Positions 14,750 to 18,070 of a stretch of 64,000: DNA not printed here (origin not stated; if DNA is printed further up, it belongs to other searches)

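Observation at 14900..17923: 1007-aa secreted Thr/Ser/Gly-rich surface protein with a peptidoglycan-binding N-terminus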

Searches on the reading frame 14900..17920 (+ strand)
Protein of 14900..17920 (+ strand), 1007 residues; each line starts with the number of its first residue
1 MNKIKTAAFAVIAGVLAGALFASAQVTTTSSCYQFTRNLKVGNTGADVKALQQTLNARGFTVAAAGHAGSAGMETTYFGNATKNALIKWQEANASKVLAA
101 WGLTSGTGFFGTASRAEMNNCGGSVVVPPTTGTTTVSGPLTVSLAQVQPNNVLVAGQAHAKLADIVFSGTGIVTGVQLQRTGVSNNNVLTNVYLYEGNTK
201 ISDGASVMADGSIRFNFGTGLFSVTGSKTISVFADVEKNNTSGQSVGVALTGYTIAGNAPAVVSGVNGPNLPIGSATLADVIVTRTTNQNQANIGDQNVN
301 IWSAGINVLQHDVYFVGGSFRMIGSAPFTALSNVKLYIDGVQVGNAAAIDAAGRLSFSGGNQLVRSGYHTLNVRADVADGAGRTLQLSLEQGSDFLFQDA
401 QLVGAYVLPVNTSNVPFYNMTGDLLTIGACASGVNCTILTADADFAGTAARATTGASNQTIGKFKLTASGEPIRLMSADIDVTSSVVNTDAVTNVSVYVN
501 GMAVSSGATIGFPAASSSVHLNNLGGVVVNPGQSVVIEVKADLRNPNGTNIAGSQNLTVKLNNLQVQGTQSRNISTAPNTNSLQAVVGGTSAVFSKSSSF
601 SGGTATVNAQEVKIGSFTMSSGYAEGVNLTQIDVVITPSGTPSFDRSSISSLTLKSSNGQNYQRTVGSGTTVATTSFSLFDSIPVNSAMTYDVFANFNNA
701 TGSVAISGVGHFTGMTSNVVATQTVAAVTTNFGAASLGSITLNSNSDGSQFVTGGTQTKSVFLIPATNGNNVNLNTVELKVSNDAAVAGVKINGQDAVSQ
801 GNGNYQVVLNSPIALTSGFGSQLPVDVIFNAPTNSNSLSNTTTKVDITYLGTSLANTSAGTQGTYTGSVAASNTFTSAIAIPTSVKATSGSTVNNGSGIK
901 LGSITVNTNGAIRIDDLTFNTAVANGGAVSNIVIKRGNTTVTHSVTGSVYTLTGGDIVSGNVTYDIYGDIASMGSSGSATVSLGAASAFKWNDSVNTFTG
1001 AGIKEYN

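Call 3: search_protein_families(library=pfam, proteins=[window:14900-17920:+], max_evalue=1)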
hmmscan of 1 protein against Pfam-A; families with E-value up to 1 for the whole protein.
window:14900-17920:+ (1007 aa): 1 family
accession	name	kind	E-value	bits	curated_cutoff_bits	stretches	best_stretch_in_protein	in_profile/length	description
PF01471.23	PG_binding_1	-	8.3e-07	29.5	23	1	44-93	1-41/57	Putative peptidoglycan binding domain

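Call 4: search_protein_families(library=ncbifam, proteins=[window:14900-17920:+], max_evalue=1)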
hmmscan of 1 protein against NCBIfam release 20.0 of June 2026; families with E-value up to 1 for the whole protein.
window:14900-17920:+ (1007 aa): 0 families

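Call 5: search_solved_structures(query=window:14900-17920:+, max_evalue=1, show_alignments=2)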
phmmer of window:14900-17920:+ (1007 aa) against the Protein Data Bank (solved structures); distinct sequences matched with E-value up to 1: 1.
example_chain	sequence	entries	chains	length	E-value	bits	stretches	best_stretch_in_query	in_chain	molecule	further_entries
7rum_A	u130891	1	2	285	0.028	16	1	38-72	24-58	Endolysin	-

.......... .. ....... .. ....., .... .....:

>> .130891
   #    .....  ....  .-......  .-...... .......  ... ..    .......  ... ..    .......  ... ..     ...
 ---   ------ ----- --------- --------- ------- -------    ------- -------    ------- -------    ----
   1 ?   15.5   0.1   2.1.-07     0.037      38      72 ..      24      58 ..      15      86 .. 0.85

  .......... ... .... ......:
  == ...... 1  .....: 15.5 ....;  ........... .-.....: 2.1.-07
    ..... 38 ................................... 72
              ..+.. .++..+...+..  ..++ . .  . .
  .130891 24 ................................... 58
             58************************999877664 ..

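Call 7: find_homologous_proteins(query=window:14900-17920:+, max_evalue=0.001)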
Query window:14900-17920:+ (1007 aa): 195 proteins with E <= 0.001 among 8000 candidates; the best 120 are listed.
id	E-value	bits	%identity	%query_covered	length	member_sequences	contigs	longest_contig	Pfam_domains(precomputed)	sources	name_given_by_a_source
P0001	0.0e+0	2094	100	100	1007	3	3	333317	PF01471.24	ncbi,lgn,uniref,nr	ncbi:hypothetical protein SDC9_07938 [bioreactor metagenome]|uniref:Peptidoglycan binding-like domai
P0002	0.0e+0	1499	75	100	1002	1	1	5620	PF01471.24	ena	-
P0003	0.0e+0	1392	69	100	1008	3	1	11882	PF01471.24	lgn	-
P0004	0.0e+0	1157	60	100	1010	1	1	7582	PF01471.24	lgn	-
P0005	0.0e+0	1076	56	100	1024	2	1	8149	-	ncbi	-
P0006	3.3e-289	980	55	100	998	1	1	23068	PF01471.24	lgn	-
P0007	2.7e-288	977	56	100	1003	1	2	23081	PF01471.24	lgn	-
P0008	1.5e-278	945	53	100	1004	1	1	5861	PF01471.24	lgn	-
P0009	1.0e-269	916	52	99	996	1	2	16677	PF01471.24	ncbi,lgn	-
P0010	2.2e-268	911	53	99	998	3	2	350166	PF01471.24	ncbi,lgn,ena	-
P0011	1.3e-262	892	51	100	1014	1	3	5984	PF01471.24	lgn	-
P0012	1.4e-253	862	51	98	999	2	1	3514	PF01471.24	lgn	-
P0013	7.9e-248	843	50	100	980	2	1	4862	PF01471.24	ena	-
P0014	4.2e-241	821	50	100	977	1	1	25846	PF01471.24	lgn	-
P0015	4.2e-237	808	48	100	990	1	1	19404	PF01471.24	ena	-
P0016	1.9e-197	677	43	99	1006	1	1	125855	PF01471.24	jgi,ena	-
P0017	4.9e-196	672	44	99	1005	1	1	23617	PF01471.24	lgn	-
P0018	1.0e-189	651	42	99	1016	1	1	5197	PF01471.24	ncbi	-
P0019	1.4e-184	634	46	84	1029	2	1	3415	PF01471.24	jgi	jgi:peptidoglycan hydrolase-like protein with peptidoglycan-binding domain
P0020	1.5e-183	631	46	85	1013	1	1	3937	PF01471.24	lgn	-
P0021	1.4e-158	548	41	99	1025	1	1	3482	PF01471.24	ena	-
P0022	8.0e-158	546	40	99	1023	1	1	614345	PF01471.24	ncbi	ncbi:MAG: peptidoglycan-binding protein [Candidatus Paceibacterota bacterium]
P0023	3.6e-157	543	39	100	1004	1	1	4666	PF01471.24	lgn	-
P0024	6.5e-157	543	43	84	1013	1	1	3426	PF01471.24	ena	-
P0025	1.2e-155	538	41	86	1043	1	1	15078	PF01471.24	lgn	-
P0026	1.7e-146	508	38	97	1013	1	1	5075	PF01471.24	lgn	-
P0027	1.9e-142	495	43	72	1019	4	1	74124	PF01471.24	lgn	-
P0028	1.2e-137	479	38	99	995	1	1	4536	PF01471.24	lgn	-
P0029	2.0e-131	458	36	99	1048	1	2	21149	PF01471.24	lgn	-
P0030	2.6e-131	458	40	91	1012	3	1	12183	PF01471.24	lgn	-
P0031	2.3e-129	451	39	100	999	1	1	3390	PF01471.24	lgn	-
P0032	2.8e-128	448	37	99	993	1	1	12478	PF01471.24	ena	-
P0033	8.6e-127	443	38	99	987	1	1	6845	PF01471.24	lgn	-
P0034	4.3e-126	441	38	100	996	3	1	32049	PF01471.24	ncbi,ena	-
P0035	4.2e-125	437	37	99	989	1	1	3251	PF01471.24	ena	-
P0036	6.0e-125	437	38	100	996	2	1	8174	PF01471.24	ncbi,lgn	ncbi:MAG: trimeric autotransporter adhesin [Candidatus Parcubacteria bacterium]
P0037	9.0e-125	436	37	100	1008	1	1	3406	PF01471.24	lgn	-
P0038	2.4e-116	408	37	99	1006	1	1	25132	PF01471.24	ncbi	-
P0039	1.3e-115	406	38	91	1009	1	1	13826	PF01471.24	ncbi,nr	ncbi:MAG: hypothetical protein QG630_136 [Patescibacteria group bacterium]|nr:hypothetical protein [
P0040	1.5e-115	406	35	100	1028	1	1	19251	PF01471.24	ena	-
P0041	3.8e-114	401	36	99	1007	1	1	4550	-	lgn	-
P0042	1.5e-113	399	40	65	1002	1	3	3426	PF01471.24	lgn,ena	-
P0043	6.4e-112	394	36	99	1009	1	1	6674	PF01471.24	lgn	-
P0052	7.8e-103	364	35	99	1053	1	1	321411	PF01471.24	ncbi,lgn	ncbi:MAG: peptidoglycan-binding domain-containing protein [Candidatus Nomurabacteria bacterium]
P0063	5.2e-98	348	34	95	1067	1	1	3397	PF01471.24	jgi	-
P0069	2.3e-96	342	33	98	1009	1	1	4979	PF01471.24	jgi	jgi:hypothetical protein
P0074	1.0e-93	333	34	94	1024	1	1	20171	PF01471.24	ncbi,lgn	-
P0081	1.2e-91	327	31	100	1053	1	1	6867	PF01471.24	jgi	-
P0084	7.2e-89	317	39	68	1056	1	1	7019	PF01471.24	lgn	-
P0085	6.4e-87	311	34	98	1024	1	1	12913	PF01471.24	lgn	-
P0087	2.4e-86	309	32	95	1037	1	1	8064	PF01471.24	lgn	-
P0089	1.4e-85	307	37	76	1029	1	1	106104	PF01471.24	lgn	-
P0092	4.7e-82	295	33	96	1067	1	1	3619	PF01471.24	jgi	-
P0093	9.5e-80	287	35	73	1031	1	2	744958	PF01471.24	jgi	jgi:hypothetical protein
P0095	1.7e-78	283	33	96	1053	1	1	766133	PF01471.24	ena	-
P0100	1.6e-70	257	36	60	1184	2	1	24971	-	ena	-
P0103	3.0e-69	253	35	63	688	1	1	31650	PF01471.24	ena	-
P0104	3.7e-69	252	31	99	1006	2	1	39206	PF01471.24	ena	-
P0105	1.9e-67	247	34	66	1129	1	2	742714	PF01471.24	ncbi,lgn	-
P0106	1.9e-67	247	34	75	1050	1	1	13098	PF01471.24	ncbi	-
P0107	6.0e-67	245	33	70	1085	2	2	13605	PF01471.24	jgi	jgi:hypothetical protein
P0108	7.7e-65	238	39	47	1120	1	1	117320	PF01471.24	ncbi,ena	-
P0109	9.0e-65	238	33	74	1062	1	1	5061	PF01471.24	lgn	-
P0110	1.7e-63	233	30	98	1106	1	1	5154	PF01471.24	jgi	jgi:hypothetical protein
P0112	8.7e-63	231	33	73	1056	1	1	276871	PF01471.24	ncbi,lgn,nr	ncbi:MAG: peptidoglycan-binding protein [Burkholderiales bacterium]|nr:peptidoglycan-binding protein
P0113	1.6e-61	227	33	72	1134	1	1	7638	-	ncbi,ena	-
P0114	2.1e-58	217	34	62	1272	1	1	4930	-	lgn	-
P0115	4.0e-58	216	32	72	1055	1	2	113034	PF01471.24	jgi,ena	jgi:hypothetical protein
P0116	6.2e-58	215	33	76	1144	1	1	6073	PF01471.24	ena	-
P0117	6.5e-58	215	34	68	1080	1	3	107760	PF01471.24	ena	-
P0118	7.2e-58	215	36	46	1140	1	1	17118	-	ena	-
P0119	9.5e-57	211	34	66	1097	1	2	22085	PF01471.24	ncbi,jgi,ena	jgi:hypothetical protein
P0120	3.2e-56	209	34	73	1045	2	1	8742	PF01471.24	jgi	jgi:hypothetical protein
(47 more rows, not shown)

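Call 18: predict_structure(alignment_id=A1)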
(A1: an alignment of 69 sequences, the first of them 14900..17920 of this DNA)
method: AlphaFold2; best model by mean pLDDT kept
length: 1007 residues; sequences in the alignment: 69
mean_pLDDT: 88.3   pTM: 0.49
mean pLDDT of the five models: 88.3, 87.9, 86.7, 86.1, 84.7
residues with pLDDT >= 90: 662; 70-90: 285; 50-70: 14; < 50: 46
segments of 3 or more residues with pLDDT < 50: 1-31, 123-137
pLDDT, mean of each block of 10 residues (from residue 1): 34 30 32 86 94 92 87 93 94 89 87 91 43 48 90 92 94 93 90 88 90 89 90 93 93 90 90 93 94 91 94 93 92 94 89 84 95 93 92 91 92 88 90 76 86 91 92 91 86 92 88 73 86 91 91 88 91 90 89 89 86 94 90 94 91 93 91 93 93 93 94 92 93 86 95 95 85 92 95 95 92 88 96 93 96 86 88 96 94 89 96 95 87 93 91 92 95 87 94 95 93
secondary structure, 60 per line:
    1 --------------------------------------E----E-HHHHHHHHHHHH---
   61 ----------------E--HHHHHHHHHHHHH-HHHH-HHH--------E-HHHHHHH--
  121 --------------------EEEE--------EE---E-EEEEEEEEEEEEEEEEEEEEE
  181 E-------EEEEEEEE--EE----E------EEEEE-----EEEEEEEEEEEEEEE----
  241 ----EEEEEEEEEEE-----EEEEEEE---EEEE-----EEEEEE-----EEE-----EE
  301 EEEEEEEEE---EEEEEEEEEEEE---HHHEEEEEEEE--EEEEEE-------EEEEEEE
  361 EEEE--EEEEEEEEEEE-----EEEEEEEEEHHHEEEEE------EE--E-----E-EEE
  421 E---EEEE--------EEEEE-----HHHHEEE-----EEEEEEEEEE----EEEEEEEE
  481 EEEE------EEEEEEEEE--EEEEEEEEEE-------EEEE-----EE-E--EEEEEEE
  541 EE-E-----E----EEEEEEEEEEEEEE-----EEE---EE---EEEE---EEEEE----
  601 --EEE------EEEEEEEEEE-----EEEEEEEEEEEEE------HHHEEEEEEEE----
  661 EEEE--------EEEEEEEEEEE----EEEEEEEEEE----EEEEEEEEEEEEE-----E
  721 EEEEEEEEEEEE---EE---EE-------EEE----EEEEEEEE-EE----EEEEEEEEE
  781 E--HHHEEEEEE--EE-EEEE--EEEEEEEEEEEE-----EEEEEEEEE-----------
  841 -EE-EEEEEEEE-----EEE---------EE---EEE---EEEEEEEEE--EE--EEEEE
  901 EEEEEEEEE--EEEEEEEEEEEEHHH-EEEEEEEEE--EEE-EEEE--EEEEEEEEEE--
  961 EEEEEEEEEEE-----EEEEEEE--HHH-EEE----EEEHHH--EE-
elements in order (helices of 4 or more, strands of 3 or more residues): H46-57 H80-92 H94-97 H112-118 E141-144 E160-181 E189-196 E212-216 E222-236 E245-255 E261-267 E271-274 E280-285 E291-293 E299-309 E313-324 E331-338 E341-346 E354-364 E367-377 E383-391 E395-399 E418-421 E425-428 E437-441 H447-450 E451-453 E459-468 E473-484 E491-499 E502-511 E519-522 E534-542 E555-568 E574-576 E585-588 E592-596 E603-605 E612-621 E627-639 E649-656 E661-664 E673-683 E688-697 E702-714 E720-732 E750-752 E757-764 E772-781 E787-792 E798-801 E804-815 E821-829 E845-852 E858-860 E875-877 E881-889 E896-909 E912-923 E928-936 E939-941 E943-946 E949-958 E961-971 E977-983 E990-992 E997-999

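Call 20: fold_search(model_id=the predicted structure, library=pdb)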
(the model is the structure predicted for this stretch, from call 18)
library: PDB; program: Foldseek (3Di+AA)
matches with E <= 10: 1757; with E <= 0.001: 188
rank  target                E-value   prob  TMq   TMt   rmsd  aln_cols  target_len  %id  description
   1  9ijj_h                8.8e-15  1.00  0.14  0.10  48.7       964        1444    8  In situ structure of the central apparatus in mouse sperm axoneme. (released 2025-06-04)
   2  8beg_A                1.0e-13  1.00  0.14  0.19  20.9       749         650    8  Structure of Ig-like domains from PrgB (released 2022-11-30)
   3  8beg_B                4.8e-13  1.00  0.14  0.19  22.4       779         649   10  Structure of Ig-like domains from PrgB (released 2022-11-30)
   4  3b43                  7.8e-12  1.00  0.12  0.17  29.6       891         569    8  I-band fragment I65-I70 from titin (released 2008-01-22)
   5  9u5z_E                1.0e-11  1.00  0.10  0.08  48.7       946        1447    9  C3 convertases zymogen C4b2 in activation state (released 2026-01-14)
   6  6tav_D                1.0e-11  1.00  0.09  0.08  50.7      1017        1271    9  Crystal structure of endopeptidase-induced alpha2-macroglobulin (released 2021-05-12)
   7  8wa2_C                4.6e-11  1.00  0.16  0.12  33.1      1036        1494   11  cryo-EM structure of native mastigonemes isolated from Chlamydomonas reinhardtii at 3.0 angstrom resolution (released 2024-04-10)
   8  3pvm_B                6.9e-11  1.00  0.10  0.09  49.5      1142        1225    8  Structure of Complement C5 in Complex with CVF (released 2011-01-19)
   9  6tav_C                7.9e-11  1.00  0.11  0.10  50.1      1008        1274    9  Crystal structure of endopeptidase-induced alpha2-macroglobulin (released 2021-05-12)
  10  8wa2_D                8.3e-11  1.00  0.15  0.11  32.6      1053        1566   11  cryo-EM structure of native mastigonemes isolated from Chlamydomonas reinhardtii at 3.0 angstrom resolution (released 2024-04-10)
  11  8wa2_A                9.6e-11  1.00  0.15  0.10  32.7      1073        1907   11  cryo-EM structure of native mastigonemes isolated from Chlamydomonas reinhardtii at 3.0 angstrom resolution (released 2024-04-10)
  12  9u61_E                1.3e-10  1.00  0.12  0.09  50.5       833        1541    9  CP/MBL pathways C3 convertase C4b2a and C3 complex (released 2026-01-14)
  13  4rtd                  2.1e-10  1.00  0.09  0.08  51.5       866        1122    8  Escherichia coli alpha-2-macroglobulin activated by porcine elastase (released 2015-07-15)
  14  3nms_A                2.4e-10  1.00  0.10  0.14  40.2       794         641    7  Staphylococcal Complement Inhibitor (SCIN) in complex with Human Complement C3c (released 2010-08-04)
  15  7b2m_A                2.5e-10  1.00  0.13  0.17  34.3       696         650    9  Cryo-EM structure of complement C4b in complex with nanobody E3 (released 2022-03-02)
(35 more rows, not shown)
